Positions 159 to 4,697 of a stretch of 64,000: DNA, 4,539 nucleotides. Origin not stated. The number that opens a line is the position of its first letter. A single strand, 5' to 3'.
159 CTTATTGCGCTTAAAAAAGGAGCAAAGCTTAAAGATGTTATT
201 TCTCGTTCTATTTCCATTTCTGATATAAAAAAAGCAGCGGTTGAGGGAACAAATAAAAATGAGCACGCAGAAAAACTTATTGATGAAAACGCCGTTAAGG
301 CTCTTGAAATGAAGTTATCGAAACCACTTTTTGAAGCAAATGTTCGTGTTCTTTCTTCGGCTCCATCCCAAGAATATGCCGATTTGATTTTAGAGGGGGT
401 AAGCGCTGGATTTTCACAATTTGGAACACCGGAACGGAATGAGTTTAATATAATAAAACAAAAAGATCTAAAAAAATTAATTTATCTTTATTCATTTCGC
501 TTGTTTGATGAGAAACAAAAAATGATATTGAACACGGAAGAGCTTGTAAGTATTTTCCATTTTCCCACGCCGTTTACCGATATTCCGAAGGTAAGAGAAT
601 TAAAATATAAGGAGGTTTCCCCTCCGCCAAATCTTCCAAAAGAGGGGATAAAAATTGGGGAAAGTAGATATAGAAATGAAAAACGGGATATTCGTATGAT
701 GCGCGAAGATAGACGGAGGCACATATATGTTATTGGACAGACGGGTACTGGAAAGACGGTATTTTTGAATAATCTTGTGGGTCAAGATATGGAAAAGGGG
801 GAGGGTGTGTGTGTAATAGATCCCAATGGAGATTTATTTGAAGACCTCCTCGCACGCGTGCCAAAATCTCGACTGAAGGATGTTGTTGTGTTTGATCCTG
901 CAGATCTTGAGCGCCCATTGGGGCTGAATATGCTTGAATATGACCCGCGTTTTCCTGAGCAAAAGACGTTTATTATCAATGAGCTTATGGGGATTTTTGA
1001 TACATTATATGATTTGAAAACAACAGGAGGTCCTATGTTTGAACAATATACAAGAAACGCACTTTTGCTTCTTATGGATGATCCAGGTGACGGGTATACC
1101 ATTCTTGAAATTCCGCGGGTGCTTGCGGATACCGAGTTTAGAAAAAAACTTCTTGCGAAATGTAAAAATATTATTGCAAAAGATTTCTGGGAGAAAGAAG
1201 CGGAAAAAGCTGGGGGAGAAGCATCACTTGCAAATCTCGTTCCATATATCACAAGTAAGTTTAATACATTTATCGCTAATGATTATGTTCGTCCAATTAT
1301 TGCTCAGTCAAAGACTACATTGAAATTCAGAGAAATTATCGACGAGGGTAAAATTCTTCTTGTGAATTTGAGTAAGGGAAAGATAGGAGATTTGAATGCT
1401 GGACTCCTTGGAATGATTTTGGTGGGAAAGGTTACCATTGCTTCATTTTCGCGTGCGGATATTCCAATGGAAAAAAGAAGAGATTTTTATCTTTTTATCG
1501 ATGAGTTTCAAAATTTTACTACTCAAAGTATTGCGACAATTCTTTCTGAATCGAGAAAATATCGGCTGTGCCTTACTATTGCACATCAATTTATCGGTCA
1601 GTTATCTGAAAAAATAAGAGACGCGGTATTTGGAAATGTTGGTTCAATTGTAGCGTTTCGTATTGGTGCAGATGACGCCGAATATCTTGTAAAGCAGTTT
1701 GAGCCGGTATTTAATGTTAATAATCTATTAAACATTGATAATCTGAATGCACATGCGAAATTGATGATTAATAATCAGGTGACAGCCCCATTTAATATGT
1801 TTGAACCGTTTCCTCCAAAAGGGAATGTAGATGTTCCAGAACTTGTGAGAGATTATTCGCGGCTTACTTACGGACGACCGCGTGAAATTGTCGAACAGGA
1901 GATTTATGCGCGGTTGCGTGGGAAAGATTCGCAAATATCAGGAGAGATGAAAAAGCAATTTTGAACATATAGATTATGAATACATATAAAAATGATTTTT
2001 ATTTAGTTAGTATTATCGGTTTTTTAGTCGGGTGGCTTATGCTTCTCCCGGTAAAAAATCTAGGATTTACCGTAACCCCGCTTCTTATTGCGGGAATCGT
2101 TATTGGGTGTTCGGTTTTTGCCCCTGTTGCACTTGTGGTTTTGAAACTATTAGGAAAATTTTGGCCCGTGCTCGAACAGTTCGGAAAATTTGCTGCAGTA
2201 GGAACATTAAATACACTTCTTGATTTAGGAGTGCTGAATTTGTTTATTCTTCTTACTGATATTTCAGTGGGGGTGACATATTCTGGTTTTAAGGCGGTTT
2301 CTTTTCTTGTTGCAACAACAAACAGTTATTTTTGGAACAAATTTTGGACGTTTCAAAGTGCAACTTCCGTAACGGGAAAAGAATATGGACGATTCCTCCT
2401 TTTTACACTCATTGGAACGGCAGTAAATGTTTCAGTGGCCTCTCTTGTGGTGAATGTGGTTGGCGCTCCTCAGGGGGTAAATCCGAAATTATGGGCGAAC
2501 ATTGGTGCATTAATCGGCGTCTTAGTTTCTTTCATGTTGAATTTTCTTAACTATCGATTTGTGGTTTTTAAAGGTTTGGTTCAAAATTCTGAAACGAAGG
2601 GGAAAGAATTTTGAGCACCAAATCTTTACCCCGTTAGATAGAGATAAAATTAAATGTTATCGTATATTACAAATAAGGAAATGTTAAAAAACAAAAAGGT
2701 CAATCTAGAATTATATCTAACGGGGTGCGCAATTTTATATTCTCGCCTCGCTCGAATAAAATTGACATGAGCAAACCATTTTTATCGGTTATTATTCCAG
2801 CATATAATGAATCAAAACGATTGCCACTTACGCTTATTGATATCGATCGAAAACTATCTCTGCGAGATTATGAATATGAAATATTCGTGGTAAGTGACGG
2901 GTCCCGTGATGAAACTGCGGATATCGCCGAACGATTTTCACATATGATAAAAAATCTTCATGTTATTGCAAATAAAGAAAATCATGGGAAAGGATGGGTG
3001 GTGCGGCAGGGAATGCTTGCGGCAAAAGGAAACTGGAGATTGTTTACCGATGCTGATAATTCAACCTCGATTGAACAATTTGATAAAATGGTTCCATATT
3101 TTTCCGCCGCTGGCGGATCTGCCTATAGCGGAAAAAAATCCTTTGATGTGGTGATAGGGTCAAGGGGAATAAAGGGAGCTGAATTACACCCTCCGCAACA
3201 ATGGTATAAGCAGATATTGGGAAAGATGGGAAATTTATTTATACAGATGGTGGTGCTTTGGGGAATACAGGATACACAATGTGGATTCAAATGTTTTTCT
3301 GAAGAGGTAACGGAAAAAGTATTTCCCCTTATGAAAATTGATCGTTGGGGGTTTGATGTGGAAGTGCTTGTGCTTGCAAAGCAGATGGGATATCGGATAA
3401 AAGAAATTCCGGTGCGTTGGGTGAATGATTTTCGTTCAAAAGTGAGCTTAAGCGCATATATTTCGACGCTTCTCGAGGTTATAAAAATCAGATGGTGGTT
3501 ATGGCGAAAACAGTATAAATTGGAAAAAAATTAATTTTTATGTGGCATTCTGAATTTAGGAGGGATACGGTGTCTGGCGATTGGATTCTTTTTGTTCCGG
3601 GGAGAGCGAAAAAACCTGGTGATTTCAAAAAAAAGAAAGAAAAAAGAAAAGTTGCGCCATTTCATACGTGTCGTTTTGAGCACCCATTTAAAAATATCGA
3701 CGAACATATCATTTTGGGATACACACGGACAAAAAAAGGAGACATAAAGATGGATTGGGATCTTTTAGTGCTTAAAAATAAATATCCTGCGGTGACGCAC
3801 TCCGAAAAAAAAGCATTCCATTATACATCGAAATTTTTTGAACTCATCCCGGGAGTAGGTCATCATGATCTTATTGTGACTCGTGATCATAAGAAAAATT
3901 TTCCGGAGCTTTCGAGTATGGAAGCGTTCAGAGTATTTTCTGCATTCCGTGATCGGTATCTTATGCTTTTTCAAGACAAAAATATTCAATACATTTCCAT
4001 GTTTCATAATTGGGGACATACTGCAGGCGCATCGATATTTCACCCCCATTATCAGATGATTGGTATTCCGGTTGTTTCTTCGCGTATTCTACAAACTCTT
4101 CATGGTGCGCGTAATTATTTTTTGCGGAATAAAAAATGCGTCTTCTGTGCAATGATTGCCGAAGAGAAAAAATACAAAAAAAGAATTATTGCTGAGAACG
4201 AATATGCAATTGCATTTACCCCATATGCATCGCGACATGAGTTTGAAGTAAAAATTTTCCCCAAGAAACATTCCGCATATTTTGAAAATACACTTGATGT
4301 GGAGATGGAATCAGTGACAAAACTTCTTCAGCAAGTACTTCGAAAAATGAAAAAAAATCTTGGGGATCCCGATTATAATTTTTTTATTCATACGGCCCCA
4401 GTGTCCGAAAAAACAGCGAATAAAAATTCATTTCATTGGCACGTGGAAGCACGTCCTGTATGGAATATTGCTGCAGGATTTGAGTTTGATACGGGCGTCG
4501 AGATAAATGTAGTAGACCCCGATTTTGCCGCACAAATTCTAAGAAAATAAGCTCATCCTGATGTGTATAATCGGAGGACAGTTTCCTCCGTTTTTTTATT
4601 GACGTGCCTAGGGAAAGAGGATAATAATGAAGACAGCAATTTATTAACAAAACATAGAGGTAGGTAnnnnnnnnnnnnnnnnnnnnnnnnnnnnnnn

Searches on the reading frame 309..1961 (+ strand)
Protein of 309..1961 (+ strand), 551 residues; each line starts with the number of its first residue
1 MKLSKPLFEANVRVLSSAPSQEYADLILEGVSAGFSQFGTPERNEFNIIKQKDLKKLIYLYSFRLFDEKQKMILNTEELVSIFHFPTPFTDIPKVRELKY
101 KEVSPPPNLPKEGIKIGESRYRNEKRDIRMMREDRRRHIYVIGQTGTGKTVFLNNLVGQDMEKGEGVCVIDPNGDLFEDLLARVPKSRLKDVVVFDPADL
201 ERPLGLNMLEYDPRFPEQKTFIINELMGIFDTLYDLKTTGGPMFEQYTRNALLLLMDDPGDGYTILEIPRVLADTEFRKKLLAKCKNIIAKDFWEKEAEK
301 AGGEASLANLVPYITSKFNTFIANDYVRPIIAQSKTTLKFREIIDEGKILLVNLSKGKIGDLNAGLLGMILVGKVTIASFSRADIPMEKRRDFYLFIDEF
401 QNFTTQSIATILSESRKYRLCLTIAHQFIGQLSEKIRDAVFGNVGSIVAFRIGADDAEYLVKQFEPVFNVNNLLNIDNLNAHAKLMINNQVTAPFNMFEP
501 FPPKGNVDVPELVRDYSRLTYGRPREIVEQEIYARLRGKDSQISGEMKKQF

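Call 39: search_protein_families(library=pfam, proteins=[window:309-1961:+], max_evalue=0.00001)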
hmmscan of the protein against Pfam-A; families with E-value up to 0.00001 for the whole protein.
window:309-1961:+ (551 aa): 2 families
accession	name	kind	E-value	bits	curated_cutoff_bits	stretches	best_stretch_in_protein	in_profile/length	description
PF10412.15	TrwB_AAD_bind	-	6.7e-10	38.8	20.5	0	130-181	9-60/387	Type IV secretion-system coupling protein DNA-binding domain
PF02534.20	T4SS-DNA_transf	-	1.9e-09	37.4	20.1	1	126-459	44-377/468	Type IV secretory system Conjugative DNA transfer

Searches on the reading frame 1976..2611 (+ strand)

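Call 39: search_protein_families(library=pfam, proteins=[window:1976-2611:+], max_evalue=0.00001)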
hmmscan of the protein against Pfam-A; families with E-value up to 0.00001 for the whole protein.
window:1976-2611:+ (212 aa): 1 family
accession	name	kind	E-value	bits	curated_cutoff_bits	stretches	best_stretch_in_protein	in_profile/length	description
PF04138.20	GtrA_DPMS_TM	-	6.7e-20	71.9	26.1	1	71-198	1-117/117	GtrA/DPMS, transmembrane domain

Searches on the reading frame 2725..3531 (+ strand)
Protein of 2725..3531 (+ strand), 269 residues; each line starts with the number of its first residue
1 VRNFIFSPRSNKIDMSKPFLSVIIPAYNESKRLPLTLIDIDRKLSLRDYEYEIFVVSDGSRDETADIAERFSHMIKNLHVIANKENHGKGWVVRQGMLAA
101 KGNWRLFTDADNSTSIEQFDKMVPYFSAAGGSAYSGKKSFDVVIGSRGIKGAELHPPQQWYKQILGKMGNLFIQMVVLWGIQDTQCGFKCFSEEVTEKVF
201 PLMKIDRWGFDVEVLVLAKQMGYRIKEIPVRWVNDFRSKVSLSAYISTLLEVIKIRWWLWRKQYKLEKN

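Call 39: search_protein_families(library=pfam, proteins=[window:2725-3531:+], max_evalue=0.00001)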
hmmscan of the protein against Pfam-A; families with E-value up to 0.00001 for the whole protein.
window:2725-3531:+ (269 aa): 3 families
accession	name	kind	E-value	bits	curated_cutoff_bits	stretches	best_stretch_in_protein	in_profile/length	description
PF00535.33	Glycos_transf_2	-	1.6e-24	87.2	23.3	1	21-196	1-164/168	Glycosyl transferase family 2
PF13641.12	Glyco_tranf_2_3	-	9.4e-08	32.8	27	1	20-127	3-113/230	Glycosyltransferase like family 2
PF10111.15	Glyco_tranf_2_2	-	8.4e-06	25.9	27.3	0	21-123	1-103/276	Glycosyltransferase like family 2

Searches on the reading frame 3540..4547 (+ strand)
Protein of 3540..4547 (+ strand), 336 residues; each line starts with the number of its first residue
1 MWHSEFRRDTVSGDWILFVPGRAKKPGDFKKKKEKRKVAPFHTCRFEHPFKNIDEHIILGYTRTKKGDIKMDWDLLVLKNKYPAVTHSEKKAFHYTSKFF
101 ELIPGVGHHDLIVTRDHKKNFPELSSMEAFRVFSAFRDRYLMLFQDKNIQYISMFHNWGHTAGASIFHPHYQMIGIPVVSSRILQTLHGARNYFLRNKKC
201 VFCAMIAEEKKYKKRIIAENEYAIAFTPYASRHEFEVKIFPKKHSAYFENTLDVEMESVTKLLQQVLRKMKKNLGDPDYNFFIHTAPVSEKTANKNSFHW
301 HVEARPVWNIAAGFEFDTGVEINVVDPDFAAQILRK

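Call 39: search_protein_families(library=pfam, proteins=[window:3540-4547:+], max_evalue=0.00001)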
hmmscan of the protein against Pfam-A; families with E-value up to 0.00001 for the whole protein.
window:3540-4547:+ (336 aa): 4 families
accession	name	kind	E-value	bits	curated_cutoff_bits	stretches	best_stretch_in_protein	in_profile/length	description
PF16268.10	DUF4921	-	1.2e-13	51.3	28.5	1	107-328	168-387/425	Domain of unknown function (DUF4921)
PF01230.28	HIT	-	9.9e-08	33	21.5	0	211-302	3-92/98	HIT domain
PF01087.27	GalP_UDP_transf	-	1.2e-07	32.8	22.1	1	5-173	13-177/184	Galactose-1-phosphate uridyl transferase, N-terminal domain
PF02744.22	GalP_UDP_tr_C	-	3.2e-07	30.7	29.2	1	191-304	6-119/165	Galactose-1-phosphate uridyl transferase, C-terminal domain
